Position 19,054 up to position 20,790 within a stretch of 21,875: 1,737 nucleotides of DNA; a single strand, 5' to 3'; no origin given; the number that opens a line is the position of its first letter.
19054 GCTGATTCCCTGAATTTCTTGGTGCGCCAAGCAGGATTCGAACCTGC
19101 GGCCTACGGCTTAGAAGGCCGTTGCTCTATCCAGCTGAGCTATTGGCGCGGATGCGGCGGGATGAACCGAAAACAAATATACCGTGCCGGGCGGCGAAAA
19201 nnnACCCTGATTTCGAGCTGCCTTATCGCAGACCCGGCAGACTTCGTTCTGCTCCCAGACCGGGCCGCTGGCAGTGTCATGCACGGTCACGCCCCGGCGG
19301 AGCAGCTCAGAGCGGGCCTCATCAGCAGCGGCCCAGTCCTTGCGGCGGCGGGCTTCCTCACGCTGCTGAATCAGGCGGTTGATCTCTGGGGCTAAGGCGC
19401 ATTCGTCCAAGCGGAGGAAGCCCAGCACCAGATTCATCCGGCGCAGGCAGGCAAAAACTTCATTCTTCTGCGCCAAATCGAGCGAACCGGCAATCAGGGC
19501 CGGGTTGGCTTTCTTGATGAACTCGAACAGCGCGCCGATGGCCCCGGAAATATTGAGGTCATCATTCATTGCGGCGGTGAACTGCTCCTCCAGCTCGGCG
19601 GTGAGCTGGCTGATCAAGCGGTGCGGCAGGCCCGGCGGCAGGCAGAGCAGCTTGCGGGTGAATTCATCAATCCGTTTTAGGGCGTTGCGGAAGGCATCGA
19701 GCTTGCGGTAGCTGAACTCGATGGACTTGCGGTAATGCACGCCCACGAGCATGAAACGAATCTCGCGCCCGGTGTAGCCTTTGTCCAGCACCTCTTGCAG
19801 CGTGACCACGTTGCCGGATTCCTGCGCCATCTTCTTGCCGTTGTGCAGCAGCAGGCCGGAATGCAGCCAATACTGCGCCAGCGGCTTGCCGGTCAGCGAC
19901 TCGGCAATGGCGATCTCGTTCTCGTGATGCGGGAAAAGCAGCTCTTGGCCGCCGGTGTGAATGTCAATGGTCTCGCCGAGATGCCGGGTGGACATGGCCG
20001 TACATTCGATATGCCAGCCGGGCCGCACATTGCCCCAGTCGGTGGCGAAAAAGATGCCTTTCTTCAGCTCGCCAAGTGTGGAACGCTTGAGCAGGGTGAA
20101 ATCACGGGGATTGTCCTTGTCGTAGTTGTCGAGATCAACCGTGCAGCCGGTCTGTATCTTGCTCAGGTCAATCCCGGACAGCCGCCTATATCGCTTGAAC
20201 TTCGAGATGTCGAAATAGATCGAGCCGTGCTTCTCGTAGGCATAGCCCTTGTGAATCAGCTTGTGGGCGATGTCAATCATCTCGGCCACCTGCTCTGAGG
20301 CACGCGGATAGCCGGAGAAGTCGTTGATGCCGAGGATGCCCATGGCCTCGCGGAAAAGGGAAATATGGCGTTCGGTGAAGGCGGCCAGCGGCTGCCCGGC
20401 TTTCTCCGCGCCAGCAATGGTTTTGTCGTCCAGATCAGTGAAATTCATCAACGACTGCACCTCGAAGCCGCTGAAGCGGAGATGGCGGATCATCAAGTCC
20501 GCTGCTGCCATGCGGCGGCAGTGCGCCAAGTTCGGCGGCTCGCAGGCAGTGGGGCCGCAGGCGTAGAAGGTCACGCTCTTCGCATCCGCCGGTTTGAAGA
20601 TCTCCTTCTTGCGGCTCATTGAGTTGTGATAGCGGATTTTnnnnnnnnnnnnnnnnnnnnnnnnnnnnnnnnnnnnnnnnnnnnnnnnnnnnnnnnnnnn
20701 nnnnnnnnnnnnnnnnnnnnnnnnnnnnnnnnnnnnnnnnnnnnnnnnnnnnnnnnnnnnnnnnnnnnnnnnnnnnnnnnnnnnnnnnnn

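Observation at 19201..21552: Cysteine synthase fused in frame to a CysRS-like module whose class I signature motifs are degenerate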

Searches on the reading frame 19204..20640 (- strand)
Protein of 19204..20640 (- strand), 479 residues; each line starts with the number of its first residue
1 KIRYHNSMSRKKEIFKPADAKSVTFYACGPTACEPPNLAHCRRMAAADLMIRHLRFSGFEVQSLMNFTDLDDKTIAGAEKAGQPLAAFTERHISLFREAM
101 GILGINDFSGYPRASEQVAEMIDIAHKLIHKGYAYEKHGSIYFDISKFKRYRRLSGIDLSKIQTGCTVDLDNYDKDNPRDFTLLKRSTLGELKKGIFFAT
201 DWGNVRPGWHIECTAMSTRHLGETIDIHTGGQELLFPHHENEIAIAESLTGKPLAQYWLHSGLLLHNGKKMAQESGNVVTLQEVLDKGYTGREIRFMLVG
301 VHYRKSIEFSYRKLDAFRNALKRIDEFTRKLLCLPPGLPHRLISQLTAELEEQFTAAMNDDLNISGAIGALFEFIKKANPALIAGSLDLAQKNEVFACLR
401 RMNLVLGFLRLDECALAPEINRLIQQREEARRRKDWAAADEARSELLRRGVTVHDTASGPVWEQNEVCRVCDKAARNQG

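Call 63: search_solved_structures(query=window:19204-20640:-, max_evalue=0.00001, show_alignments=0)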
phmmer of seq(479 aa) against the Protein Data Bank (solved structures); distinct sequences matched with E-value up to 0.00001: 8.
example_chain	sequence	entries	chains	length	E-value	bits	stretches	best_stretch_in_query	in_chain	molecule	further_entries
8qhp_A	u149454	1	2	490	1.2e-87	297.9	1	3-463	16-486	Cysteine--tRNA ligase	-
3tqo_A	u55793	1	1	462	2.8e-86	293.3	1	2-464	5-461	Cysteinyl-tRNA synthetase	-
1li5_A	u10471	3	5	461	1.4e-84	287.8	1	3-464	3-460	CYSTEINYL-TRNA SYNTHETASE | Cysteine--tRNA ligase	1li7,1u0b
6ujd_A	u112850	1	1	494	4.7e-59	203.6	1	2-460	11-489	Cysteine--tRNA ligase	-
3sp1_A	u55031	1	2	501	2.6e-51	178.1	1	9-459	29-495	Cysteinyl-tRNA synthetase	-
9yru_A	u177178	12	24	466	3e-45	158.1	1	4-299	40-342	Cysteine--tRNA ligase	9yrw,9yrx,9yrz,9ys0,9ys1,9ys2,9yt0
8hfm_A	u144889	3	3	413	1.7e-40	142.4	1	18-323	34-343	L-cysteine:1D-myo-inositol 2-amino-2-deoxy-alpha-D-glucopyranoside ligase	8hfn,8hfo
3c8z_A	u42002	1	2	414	1.7e-40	142.4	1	18-323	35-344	Cysteinyl-tRNA synthetase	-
